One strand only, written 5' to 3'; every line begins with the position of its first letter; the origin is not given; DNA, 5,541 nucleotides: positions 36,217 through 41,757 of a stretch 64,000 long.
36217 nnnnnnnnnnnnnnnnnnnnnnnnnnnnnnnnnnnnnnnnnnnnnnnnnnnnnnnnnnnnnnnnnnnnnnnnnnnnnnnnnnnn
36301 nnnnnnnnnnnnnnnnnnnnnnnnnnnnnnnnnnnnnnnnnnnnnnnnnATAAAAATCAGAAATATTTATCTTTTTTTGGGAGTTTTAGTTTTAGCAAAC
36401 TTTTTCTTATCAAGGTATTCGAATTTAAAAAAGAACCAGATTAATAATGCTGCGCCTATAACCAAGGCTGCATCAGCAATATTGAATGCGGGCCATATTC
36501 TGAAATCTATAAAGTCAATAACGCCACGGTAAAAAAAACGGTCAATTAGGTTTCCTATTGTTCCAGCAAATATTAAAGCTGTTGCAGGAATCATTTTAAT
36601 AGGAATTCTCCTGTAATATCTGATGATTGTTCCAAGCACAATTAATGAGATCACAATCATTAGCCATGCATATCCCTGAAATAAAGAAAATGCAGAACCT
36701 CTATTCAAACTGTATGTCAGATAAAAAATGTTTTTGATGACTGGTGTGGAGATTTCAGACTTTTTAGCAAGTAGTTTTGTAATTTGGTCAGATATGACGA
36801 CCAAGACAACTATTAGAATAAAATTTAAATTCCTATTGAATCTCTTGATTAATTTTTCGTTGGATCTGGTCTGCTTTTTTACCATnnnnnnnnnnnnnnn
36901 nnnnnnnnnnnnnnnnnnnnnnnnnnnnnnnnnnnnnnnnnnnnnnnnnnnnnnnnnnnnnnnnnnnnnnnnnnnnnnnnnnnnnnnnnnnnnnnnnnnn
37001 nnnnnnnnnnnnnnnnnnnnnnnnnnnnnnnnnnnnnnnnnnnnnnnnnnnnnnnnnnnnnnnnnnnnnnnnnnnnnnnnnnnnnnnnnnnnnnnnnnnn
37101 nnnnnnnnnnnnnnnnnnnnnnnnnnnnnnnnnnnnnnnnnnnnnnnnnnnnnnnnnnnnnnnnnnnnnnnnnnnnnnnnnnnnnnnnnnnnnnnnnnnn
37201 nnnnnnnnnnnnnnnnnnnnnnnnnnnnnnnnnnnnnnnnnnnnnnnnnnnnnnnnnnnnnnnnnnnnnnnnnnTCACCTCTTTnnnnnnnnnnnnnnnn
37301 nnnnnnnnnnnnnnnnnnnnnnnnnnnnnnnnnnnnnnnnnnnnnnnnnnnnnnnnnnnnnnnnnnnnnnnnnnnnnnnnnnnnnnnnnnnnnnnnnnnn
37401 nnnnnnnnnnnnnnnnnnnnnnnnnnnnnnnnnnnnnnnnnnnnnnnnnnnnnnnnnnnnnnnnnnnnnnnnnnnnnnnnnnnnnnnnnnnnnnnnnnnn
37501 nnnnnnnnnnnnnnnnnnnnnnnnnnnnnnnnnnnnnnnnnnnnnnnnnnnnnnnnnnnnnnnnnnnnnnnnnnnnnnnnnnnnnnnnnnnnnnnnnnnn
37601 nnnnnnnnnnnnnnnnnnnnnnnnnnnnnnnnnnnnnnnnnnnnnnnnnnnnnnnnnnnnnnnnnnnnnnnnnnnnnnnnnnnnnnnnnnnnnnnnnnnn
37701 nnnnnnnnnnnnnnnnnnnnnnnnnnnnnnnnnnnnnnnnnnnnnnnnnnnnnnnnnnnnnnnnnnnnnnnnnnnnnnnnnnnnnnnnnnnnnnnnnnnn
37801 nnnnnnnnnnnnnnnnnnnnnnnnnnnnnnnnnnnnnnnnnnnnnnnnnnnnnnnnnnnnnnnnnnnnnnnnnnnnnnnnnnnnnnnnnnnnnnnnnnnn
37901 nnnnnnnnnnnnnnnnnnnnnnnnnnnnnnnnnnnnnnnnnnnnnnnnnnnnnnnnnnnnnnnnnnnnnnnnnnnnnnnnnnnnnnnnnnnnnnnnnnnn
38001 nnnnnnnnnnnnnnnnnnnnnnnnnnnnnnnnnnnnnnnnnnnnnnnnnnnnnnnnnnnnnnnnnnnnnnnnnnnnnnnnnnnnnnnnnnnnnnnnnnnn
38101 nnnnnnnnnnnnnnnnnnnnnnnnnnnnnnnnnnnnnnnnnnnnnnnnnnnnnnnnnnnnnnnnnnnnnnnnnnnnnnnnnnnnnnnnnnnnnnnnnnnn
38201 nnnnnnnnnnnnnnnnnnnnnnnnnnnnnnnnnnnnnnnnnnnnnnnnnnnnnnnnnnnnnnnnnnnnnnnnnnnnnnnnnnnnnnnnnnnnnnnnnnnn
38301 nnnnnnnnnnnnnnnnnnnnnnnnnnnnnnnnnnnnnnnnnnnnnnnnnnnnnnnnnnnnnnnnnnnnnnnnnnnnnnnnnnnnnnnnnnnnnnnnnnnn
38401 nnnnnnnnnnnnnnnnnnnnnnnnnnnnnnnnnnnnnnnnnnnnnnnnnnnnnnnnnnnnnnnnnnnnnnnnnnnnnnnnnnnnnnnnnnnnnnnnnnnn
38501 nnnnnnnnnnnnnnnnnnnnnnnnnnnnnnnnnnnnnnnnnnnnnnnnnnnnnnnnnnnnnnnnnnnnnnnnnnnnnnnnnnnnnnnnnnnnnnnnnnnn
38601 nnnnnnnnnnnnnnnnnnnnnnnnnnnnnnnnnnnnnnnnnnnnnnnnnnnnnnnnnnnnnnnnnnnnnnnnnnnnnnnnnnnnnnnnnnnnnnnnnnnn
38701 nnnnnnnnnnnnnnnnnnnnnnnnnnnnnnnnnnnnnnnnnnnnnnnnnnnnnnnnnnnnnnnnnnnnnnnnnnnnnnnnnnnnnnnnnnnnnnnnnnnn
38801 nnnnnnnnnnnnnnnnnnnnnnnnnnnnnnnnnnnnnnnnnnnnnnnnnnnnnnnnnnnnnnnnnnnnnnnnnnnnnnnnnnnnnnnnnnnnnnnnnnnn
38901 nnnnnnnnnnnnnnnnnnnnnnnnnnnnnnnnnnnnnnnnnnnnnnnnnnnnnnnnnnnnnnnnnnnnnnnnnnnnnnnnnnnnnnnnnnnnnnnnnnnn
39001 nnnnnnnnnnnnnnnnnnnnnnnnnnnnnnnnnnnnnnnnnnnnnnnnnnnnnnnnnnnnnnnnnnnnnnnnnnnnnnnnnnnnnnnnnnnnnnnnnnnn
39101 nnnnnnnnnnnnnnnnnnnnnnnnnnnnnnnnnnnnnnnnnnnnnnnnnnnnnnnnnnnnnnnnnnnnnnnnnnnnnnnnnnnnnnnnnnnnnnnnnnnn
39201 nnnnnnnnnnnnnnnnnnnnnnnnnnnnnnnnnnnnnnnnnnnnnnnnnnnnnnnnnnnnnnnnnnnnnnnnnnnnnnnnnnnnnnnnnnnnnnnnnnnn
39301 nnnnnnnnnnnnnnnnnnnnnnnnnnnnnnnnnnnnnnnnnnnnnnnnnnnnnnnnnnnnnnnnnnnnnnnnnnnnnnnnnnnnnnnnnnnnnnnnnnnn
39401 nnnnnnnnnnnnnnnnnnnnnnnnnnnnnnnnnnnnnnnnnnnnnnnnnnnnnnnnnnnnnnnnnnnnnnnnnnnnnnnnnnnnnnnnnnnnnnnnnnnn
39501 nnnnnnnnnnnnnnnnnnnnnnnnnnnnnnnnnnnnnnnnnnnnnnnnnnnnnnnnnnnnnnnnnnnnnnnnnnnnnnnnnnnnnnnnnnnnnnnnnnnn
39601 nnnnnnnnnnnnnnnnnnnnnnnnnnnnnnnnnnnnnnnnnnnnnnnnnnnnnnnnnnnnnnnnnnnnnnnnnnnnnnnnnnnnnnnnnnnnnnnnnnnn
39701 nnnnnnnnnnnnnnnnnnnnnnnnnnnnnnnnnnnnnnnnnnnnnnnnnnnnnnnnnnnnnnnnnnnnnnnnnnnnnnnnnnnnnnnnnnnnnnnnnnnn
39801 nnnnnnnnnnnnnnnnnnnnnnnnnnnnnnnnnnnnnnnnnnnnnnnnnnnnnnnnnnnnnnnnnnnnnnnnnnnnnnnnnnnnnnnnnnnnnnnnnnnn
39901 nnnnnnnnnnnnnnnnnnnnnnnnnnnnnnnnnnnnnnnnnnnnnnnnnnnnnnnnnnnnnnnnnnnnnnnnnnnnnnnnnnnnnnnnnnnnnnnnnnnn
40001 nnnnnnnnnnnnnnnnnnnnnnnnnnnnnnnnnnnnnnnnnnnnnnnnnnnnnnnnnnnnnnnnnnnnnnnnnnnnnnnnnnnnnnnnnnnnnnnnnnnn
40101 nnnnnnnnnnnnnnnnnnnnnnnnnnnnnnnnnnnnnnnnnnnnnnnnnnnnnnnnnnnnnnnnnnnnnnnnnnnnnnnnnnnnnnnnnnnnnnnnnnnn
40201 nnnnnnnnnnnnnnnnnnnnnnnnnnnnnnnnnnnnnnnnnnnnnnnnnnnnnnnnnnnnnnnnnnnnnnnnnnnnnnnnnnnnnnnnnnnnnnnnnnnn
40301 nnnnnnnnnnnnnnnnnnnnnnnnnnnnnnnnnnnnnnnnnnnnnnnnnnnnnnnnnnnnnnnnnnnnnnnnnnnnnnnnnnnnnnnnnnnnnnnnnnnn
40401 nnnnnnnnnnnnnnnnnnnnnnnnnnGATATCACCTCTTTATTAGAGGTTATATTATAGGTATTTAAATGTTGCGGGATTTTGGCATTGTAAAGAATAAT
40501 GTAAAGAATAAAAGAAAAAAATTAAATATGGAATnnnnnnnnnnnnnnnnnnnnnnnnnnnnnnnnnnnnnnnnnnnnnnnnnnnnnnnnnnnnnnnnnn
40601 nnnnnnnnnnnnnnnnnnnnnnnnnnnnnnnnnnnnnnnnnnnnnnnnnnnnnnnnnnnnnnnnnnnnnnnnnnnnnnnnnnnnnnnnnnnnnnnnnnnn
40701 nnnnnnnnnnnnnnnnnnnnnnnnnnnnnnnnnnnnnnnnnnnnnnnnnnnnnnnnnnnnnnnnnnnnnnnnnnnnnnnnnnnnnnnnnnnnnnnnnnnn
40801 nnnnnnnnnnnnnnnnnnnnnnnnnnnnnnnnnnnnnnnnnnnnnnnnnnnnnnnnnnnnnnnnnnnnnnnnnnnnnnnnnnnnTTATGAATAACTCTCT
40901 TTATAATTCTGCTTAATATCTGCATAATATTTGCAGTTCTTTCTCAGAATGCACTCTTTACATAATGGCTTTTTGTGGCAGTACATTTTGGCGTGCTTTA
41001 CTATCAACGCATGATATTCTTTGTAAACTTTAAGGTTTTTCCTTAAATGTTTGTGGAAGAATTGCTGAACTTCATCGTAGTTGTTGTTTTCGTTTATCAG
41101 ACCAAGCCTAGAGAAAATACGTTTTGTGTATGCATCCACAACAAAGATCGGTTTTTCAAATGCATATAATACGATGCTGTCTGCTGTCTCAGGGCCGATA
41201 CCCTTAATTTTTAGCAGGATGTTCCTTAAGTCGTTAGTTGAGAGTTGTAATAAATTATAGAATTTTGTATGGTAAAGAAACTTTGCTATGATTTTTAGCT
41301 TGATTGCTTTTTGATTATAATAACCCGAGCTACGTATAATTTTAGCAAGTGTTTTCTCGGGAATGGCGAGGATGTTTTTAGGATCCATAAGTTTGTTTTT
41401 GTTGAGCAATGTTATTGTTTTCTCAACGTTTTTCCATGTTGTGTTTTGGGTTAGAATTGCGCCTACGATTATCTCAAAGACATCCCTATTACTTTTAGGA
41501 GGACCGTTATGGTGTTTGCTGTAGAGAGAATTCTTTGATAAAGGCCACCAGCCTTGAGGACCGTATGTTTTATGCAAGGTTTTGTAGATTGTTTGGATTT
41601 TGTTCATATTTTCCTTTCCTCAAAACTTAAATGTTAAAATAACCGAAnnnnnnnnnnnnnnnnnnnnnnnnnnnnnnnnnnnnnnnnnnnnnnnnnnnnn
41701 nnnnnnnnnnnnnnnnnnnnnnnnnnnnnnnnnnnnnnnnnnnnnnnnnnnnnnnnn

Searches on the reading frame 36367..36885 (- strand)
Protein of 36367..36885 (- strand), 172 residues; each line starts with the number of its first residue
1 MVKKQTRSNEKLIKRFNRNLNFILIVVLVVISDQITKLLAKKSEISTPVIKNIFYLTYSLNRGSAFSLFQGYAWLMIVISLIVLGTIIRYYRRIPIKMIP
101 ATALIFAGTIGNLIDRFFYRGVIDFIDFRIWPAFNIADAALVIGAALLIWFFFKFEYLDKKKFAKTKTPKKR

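Call 51: search_protein_families(library=pfam, proteins=[window:36367-36885:-])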
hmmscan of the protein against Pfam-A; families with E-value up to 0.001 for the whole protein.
window:36367-36885:- (172 aa): 2 families
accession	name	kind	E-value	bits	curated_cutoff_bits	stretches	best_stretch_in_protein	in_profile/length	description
PF01252.23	Peptidase_A8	-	7.5e-34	117.4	25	1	25-153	1-141/142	Signal peptidase (SPase) II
PF16927.11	HisKA_7TM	-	2.5e-05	24.7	28.6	1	21-159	96-221/224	N-terminal 7TM region of histidine kinase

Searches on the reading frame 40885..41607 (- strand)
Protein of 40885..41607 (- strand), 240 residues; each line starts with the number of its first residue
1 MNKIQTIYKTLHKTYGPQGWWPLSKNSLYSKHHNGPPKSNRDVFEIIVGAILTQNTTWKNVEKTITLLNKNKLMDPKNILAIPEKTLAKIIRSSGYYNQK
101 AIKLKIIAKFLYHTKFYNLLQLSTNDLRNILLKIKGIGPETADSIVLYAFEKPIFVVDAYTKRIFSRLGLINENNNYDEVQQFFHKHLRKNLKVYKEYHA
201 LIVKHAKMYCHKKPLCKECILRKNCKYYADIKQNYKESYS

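Call 52: search_protein_families(library=pfam, proteins=[window:40885-41607:-])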
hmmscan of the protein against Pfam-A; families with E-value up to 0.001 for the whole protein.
window:40885-41607:- (240 aa): 3 families
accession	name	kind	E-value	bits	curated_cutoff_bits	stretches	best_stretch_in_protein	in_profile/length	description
PF00730.31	HhH-GPD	-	1e-21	77.7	26.2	1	48-189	1-107/108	HhH-GPD superfamily base excision DNA repair protein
PF22175.2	Ogg-HhH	-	0.00054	20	27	1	38-176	15-150/173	8-oxoguanine DNA glycosylase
PF00633.29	HHH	-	0.00062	19.9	24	0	131-148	13-30/30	Helix-hairpin-helix motif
